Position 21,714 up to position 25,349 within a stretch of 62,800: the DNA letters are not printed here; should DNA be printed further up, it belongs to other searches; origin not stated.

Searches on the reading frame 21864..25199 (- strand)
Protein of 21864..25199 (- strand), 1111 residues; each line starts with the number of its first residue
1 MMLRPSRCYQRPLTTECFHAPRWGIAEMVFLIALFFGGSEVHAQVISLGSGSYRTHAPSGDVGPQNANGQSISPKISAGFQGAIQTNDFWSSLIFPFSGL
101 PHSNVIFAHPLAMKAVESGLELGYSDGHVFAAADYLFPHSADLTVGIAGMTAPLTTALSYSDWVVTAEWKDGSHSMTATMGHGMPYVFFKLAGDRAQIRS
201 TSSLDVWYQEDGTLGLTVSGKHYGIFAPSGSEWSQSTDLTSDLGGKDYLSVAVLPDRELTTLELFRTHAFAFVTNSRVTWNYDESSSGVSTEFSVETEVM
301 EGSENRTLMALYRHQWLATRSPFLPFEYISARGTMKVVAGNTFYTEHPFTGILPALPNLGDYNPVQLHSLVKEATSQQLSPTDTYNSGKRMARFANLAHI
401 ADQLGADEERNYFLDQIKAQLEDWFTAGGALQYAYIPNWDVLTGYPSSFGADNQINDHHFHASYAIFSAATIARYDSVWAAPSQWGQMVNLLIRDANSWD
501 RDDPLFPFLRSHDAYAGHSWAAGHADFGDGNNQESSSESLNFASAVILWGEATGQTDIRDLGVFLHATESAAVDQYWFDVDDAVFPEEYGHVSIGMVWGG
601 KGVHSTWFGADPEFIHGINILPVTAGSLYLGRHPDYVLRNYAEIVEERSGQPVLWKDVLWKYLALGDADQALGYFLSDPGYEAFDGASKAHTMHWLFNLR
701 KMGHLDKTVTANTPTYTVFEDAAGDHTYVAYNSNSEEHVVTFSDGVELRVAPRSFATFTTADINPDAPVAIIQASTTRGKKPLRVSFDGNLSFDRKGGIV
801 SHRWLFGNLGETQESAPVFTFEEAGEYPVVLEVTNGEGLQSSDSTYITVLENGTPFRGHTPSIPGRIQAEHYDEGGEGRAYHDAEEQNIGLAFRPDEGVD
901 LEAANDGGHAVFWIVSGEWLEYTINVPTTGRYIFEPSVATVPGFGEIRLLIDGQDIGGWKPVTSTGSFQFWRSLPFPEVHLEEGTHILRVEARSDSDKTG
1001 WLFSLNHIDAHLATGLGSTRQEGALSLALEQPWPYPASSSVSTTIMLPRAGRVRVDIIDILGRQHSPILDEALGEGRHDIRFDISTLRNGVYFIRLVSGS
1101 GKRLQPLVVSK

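Call 54: search_protein_families(library=pfam, proteins=[window:21864-25199:-], max_evalue=0.00001)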
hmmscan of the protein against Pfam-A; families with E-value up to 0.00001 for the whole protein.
window:21864-25199:- (1111 aa): 4 families
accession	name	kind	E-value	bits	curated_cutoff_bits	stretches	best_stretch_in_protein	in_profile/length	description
PF17652.7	Glyco_hydro81C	-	5e-58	197.5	25.6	1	371-679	18-333/349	Glycosyl hydrolase family 81 C-terminal domain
PF03422.21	CBM_6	-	2.4e-15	57.3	28.9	1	894-1008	6-121/125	Carbohydrate binding module (family 6)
PF18911.6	PKD_4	-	4.9e-13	49.4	27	1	767-849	3-85/85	PKD domain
PF00801.26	PKD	-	3e-07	30.8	23.5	1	773-844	5-76/80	PKD domain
